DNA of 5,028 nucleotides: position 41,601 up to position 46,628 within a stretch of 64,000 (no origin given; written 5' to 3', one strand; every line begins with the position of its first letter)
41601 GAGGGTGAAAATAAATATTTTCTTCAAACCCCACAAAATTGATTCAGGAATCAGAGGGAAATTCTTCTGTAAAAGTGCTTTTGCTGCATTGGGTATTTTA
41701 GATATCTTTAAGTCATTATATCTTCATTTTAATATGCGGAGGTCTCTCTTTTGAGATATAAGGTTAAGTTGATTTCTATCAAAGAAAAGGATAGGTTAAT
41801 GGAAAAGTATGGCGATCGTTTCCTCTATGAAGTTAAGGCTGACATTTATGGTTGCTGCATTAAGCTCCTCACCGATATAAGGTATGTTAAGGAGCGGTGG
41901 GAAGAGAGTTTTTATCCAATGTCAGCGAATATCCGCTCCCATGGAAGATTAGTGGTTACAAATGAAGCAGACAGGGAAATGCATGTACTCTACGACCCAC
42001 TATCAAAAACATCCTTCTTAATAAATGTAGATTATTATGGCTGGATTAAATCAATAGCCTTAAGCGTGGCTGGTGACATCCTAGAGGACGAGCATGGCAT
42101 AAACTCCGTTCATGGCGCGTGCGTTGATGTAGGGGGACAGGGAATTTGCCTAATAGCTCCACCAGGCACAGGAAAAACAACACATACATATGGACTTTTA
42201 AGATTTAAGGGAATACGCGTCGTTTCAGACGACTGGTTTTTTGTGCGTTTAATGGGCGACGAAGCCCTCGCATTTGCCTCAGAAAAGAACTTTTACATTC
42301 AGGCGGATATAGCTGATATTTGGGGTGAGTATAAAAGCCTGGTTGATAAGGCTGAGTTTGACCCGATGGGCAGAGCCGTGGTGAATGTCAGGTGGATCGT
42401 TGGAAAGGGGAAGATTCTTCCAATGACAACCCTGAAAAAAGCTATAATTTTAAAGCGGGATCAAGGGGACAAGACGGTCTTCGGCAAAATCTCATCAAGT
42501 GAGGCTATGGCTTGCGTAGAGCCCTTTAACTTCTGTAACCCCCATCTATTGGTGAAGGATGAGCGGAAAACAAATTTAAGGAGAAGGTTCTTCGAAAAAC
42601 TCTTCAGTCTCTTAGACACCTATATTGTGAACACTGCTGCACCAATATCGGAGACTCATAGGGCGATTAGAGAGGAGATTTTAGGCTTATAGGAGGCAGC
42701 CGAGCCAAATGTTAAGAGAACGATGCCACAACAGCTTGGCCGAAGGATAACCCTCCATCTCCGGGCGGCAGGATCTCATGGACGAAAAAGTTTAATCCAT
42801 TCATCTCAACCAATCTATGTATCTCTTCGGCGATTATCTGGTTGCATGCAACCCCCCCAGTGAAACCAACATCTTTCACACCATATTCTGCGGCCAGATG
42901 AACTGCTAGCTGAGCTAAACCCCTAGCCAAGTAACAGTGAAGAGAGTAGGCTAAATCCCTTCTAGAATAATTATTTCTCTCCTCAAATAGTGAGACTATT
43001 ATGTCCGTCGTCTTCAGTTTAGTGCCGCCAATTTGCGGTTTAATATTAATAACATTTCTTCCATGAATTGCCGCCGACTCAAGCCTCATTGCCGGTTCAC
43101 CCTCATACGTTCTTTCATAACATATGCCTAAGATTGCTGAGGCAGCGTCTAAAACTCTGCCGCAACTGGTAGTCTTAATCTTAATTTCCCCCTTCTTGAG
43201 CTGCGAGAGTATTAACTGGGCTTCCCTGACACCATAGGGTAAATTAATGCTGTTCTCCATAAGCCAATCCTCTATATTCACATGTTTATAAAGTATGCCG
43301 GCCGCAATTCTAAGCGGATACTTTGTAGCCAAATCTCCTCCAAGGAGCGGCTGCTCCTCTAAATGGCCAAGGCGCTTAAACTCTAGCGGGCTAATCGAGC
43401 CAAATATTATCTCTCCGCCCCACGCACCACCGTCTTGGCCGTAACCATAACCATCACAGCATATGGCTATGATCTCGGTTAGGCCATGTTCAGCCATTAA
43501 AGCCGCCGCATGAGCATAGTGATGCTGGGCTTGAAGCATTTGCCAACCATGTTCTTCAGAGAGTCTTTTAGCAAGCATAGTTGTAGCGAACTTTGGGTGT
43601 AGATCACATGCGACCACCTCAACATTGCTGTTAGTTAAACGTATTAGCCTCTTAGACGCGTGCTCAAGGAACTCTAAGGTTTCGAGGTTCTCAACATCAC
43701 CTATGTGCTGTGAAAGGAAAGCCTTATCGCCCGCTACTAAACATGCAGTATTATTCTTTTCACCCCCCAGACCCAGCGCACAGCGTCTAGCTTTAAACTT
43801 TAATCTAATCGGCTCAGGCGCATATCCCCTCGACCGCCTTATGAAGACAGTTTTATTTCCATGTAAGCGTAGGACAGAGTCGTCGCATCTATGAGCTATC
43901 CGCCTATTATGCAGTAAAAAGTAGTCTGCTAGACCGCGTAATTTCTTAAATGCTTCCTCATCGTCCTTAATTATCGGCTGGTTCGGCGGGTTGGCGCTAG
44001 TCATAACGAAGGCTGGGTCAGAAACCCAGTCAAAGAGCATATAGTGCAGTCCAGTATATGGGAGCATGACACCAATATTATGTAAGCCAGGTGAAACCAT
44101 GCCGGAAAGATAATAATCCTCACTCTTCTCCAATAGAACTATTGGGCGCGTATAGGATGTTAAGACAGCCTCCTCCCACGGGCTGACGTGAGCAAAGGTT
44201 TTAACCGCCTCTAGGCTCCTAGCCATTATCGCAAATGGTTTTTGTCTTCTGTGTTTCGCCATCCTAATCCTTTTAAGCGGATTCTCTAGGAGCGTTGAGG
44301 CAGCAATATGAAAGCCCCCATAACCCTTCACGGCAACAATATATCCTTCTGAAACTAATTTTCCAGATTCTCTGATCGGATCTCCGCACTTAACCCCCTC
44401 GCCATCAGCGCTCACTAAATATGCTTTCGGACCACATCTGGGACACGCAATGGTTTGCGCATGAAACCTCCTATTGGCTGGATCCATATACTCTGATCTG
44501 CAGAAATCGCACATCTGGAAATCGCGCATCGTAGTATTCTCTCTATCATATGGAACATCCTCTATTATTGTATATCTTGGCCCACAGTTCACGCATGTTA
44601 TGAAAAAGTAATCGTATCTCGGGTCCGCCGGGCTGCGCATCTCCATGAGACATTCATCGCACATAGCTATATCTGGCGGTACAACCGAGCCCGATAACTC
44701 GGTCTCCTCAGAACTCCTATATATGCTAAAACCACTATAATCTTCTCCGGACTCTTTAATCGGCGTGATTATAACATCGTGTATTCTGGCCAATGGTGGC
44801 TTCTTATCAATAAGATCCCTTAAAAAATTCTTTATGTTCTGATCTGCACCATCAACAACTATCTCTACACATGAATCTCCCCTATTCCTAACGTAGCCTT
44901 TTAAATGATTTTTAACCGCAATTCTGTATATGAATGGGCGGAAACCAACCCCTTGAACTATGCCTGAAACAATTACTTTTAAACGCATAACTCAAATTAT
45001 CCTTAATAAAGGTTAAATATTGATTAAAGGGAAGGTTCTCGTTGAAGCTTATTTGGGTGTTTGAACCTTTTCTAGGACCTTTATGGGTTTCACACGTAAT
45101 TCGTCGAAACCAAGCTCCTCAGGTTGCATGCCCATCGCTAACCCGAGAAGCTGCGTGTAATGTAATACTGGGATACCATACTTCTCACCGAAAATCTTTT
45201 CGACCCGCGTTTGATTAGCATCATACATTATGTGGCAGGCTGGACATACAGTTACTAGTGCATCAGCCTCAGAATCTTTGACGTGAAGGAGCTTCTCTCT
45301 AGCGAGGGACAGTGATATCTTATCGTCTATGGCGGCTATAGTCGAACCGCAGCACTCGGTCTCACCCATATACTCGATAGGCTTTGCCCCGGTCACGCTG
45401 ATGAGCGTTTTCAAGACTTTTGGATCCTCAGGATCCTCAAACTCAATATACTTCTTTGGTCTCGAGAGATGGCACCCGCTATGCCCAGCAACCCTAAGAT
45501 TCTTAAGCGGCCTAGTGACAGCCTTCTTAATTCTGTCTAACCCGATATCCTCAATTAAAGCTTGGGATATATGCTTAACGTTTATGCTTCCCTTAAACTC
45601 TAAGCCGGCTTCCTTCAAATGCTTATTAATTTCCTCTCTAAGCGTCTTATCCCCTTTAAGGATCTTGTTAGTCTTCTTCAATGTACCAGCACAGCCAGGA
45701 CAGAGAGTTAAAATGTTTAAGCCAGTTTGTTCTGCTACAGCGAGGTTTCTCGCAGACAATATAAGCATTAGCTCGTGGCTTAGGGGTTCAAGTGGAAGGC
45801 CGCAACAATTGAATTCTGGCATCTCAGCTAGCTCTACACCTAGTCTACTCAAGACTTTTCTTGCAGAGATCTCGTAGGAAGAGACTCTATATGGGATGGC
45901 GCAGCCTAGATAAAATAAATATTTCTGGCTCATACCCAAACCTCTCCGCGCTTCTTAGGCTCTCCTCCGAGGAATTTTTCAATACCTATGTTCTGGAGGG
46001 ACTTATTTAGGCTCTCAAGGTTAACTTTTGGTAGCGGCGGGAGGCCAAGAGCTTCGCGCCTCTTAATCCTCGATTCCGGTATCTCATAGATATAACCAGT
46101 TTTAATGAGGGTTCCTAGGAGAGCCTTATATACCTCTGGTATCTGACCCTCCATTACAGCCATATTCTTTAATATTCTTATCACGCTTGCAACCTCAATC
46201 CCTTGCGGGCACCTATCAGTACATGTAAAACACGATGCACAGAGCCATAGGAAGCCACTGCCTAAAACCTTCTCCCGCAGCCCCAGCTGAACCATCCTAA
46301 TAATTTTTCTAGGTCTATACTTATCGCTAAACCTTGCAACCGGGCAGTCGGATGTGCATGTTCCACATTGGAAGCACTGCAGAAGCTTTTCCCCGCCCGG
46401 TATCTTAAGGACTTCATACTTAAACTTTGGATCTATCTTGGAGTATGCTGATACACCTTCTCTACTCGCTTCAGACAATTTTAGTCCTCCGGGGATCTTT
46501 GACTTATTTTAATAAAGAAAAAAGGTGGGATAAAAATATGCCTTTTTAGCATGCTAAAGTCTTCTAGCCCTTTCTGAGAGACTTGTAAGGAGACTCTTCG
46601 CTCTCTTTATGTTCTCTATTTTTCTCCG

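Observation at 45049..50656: Membrane-subunit-free, complex-I-type [NiFe] hydrogenase operon interleaved with two HdrB-like and one HdrC-like genes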

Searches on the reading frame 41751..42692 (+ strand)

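Call 3: search_protein_families(library=pfam, proteins=[window:41751-42692:+], max_evalue=0.01)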
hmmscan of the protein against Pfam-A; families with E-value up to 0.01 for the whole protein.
window:41751-42692:+ (313 aa): 1 family
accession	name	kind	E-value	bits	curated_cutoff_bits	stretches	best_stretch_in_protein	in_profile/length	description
PF07475.17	Hpr_kinase_C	-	1.1e-05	25.5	33.3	1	118-174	7-62/171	HPr Serine kinase C-terminal domain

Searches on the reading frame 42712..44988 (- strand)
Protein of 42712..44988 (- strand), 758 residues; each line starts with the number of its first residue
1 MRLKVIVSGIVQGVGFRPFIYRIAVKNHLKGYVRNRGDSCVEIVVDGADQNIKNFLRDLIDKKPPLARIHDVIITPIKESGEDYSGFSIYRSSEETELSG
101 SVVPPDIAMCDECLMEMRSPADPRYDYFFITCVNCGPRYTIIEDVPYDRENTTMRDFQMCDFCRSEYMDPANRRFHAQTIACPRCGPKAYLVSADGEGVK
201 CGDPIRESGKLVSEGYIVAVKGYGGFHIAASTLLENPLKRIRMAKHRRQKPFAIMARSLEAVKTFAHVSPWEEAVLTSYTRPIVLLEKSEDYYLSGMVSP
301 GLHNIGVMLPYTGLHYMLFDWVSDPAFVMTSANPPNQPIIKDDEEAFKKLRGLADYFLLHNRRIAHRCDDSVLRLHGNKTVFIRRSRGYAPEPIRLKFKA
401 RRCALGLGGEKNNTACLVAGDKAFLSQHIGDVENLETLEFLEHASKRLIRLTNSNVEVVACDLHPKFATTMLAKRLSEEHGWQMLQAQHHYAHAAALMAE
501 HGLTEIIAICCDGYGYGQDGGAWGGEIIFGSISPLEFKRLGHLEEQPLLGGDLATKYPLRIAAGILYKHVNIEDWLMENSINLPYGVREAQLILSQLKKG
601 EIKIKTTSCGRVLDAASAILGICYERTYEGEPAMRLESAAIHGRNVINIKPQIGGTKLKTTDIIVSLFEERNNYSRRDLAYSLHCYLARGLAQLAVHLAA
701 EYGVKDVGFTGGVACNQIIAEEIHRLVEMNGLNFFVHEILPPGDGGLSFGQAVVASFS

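Call 3: search_protein_families(library=pfam, proteins=[window:42712-44988:-], max_evalue=0.01)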
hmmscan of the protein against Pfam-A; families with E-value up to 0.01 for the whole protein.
window:42712-44988:- (758 aa): 6 families
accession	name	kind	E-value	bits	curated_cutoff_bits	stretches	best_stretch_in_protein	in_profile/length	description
PF22521.2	HypF_C_2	-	5.9e-64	216.6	27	1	509-751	2-241/241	Carbamoyltransferase, Kae1-like Domain, second subdomain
PF01300.24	Sua5_yciO_yrdC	-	1.3e-38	132.7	25.1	1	211-386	2-178/178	Telomere recombination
PF17788.7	HypF_C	-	9.9e-29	100.4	23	1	401-500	3-99/99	HypF Kae1-like domain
PF07503.17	zf-HYPF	-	1.1e-28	99.1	23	2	159-191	1-33/34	HypF finger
PF00708.24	Acylphosphatase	-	2.3e-23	82.7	22.5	1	4-89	2-85/85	Acylphosphatase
PF00814.31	TsaD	-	0.0002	21.6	24.8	1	608-735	136-248/264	tRNA N6-adenosine threonylcarbamoyltransferase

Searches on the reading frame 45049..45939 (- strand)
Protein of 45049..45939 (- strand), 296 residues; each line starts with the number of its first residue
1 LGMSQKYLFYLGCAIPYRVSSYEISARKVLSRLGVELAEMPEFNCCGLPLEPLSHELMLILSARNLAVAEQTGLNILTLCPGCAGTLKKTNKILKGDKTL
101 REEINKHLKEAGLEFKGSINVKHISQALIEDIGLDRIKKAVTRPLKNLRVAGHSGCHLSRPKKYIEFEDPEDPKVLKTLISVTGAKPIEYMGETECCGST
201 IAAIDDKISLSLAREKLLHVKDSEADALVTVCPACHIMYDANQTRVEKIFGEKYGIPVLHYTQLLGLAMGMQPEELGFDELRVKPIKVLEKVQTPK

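Call 3: search_protein_families(library=pfam, proteins=[window:45049-45939:-], max_evalue=0.01)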
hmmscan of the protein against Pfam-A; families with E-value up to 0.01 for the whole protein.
window:45049-45939:- (296 aa): 1 family
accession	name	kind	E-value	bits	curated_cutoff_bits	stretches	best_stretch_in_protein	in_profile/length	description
PF02754.22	CCG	-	4.6e-27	94.4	20.6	2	150-238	1-83/85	Cysteine-rich domain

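Call 4: search_protein_families(library=ncbifam, proteins=[window:45049-45939:-], max_evalue=0.001)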
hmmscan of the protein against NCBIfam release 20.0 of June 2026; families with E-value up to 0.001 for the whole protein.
window:45049-45939:- (296 aa): 7 families
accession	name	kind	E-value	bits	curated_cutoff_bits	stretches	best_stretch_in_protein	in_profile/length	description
TIGR03288.1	CoB_CoM_SS_B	equivalog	6.9e-86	288.1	345.15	1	6-292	1-290/290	CoB--CoM heterodisulfide reductase subunit B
NF042965.1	MFR_anch_SdhE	equivalog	4.3e-46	157.7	500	1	6-280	2-273/282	8-methylmenaquinol:fumarate reductase membrane anchor subunit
NF041780.1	hetero_SS_HdrB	equivalog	1.1e-37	130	450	1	7-276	6-288/304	ferredoxin:CoB-CoM heterodisulfide reductase subunit HdrB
NF045670.1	quin_L_LdhH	equivalog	6.6e-21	74.3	800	1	4-238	466-684/706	L-lactate dehydrogenase (quinone) large subunit LdhH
NF004898.0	PRK06259.1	equivalog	6.6e-20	71.2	385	1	6-260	263-479/488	fumarate reductase (CoM/CoB) subunit TfrB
NF008369.0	PRK11168.1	equivalog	1.3e-08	34.1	278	1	4-238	166-379/401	anaerobic glycerol-3-phosphate dehydrogenase subunit C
NF008434.0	PRK11274.1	equivalog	3.8e-07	29.4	333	1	5-241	168-390/409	glycolate oxidase subunit GlcF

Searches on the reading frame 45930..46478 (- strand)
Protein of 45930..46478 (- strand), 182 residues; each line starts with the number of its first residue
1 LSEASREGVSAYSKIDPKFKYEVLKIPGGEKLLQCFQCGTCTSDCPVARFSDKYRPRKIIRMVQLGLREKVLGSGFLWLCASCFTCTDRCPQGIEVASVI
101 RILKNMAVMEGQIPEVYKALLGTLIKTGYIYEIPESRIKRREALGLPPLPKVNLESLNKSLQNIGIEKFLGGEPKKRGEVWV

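Call 3: search_protein_families(library=pfam, proteins=[window:45930-46478:-], max_evalue=0.01)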
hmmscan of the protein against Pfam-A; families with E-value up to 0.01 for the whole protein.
window:45930-46478:- (182 aa): 7 families
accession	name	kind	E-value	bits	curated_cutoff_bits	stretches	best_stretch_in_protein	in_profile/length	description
PF13183.11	Fer4_8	-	7.7e-12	46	27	1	32-94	2-68/68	4Fe-4S dicluster domain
PF13534.11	Fer4_17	-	3.5e-10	40.7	22.2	1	34-94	1-60/61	4Fe-4S dicluster domain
PF13187.11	Fer4_9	-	1.7e-09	38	27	1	34-93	1-50/52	4Fe-4S dicluster domain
PF13237.11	Fer4_10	-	3.8e-05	24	25.5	1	34-91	8-53/53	4Fe-4S dicluster domain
PF12838.12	Fer4_7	-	5e-05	24.1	27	1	34-94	1-52/52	4Fe-4S dicluster domain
PF13484.11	Fer4_16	-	0.0021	19.2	30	0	34-92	1-65/66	4Fe-4S double cluster binding domain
PF12797.12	Fer4_2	-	0.0093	16.3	24.5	0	34-47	9-22/22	4Fe-4S binding domain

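Call 4: search_protein_families(library=ncbifam, proteins=[window:45930-46478:-], max_evalue=0.001)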
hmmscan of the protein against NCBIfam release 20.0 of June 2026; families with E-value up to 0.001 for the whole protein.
window:45930-46478:- (182 aa): 19 families
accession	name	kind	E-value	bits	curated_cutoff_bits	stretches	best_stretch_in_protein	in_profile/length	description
TIGR03290.1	CoB_CoM_SS_C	equivalog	1.2e-33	116.2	160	1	34-153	3-121/144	CoB--CoM heterodisulfide reductase subunit C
NF038018.1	qmoC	equivalog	2.9e-22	79.6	300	1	18-126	4-110/360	quinone-interacting membrane-bound oxidoreductase complex subunit QmoC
NF041890.1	hdrC_Methbact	equivalog_domain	5.2e-21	75.1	270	1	24-115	20-109/192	ferredoxin:CoB-CoM heterodisulfide reductase subunit HdrC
NF041779.1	hetero_SS_HdrC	equivalog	2.3e-20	72.9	350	1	32-142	30-140/198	ferredoxin:CoB-CoM heterodisulfide reductase subunit HdrC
NF008369.0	PRK11168.1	equivalog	3.8e-11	42.5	278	1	32-121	10-100/401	anaerobic glycerol-3-phosphate dehydrogenase subunit C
NF004616.0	PRK05950.1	subfamily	7.2e-08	31.9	228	1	31-109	145-235/238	succinate dehydrogenase iron-sulfur subunit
NF004898.0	PRK06259.1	equivalog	1.2e-07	30.8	385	1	30-117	131-226/488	fumarate reductase (CoM/CoB) subunit TfrB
NF042952.1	MFR_FeS_SdhB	equivalog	4.5e-07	29.2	600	1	34-115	147-243/320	8-methylmenaquinol:fumarate reductase iron-sulfur subunit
TIGR00384.1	dhsB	subfamily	6.4e-07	29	88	1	30-103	137-221/222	succinate dehydrogenase and fumarate reductase iron-sulfur protein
NF009226.0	PRK12576.1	equivalog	1.4e-06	27.9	344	1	33-116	154-246/317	succinate dehydrogenase/fumarate reductase iron-sulfur subunit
TIGR03379.1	glycerol3P_GlpC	equivalog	1.8e-06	27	279.9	1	33-107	5-81/397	anaerobic glycerol-3-phosphate dehydrogenase subunit GlpC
NF045670.1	quin_L_LdhH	equivalog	9.7e-06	24.1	800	1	30-124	301-399/706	L-lactate dehydrogenase (quinone) large subunit LdhH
TIGR00273.1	TIGR00273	equivalog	5.6e-05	22.2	444.8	1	31-118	291-383/432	LutB/LldF family L-lactate oxidation iron-sulfur protein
NF045663.1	diclust_near_Sec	equivalog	8e-05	20.9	530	1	33-115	307-390/759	pyridine nucleotide-disulfide oxidoreductase/dicluster-binding protein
NF008434.0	PRK11274.1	equivalog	0.00019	20.5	333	1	32-107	22-102/409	glycolate oxidase subunit GlcF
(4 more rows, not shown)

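Call 60: search_solved_structures(query=window:45930-46478:-, max_evalue=0.001, show_alignments=2)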
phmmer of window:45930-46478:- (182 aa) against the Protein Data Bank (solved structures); distinct sequences matched with E-value up to 0.001: 8.
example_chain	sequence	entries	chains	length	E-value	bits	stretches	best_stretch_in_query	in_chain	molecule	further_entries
8rvu_c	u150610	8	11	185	2.5e-32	115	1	8-153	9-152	H(2):CoB-CoM heterodisulfide,ferredoxin reductase subunit C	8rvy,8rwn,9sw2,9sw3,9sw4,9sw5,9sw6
8rvv_C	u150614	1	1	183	2.6e-32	114.9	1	8-153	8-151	H(2):CoB-CoM heterodisulfide,ferredoxin reductase subunit C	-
5odc_C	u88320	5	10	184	8e-26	93.8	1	31-173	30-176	Heterodisulfide reductase, subunit C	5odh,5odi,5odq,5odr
9sfi_E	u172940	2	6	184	1.5e-25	92.9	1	31-149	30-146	H(2)/formate:CoB-CoM heterodisulfide,ferredoxin reductase subunit C2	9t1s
7bkb_C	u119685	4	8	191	6.8e-23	84.2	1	13-152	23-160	CoB--CoM heterodisulfide reductase subunit C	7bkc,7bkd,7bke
6lum_B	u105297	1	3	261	0.00015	24.5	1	33-105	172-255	Succinate dehydrogenase subunit B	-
9ojn_A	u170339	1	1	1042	0.00021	23.9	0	70-117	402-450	Iron-sulfur-binding reductase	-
8rja_F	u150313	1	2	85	0.00037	23.2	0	14-57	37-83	NAD(P)H-quinone oxidoreductase subunit I, chloroplastic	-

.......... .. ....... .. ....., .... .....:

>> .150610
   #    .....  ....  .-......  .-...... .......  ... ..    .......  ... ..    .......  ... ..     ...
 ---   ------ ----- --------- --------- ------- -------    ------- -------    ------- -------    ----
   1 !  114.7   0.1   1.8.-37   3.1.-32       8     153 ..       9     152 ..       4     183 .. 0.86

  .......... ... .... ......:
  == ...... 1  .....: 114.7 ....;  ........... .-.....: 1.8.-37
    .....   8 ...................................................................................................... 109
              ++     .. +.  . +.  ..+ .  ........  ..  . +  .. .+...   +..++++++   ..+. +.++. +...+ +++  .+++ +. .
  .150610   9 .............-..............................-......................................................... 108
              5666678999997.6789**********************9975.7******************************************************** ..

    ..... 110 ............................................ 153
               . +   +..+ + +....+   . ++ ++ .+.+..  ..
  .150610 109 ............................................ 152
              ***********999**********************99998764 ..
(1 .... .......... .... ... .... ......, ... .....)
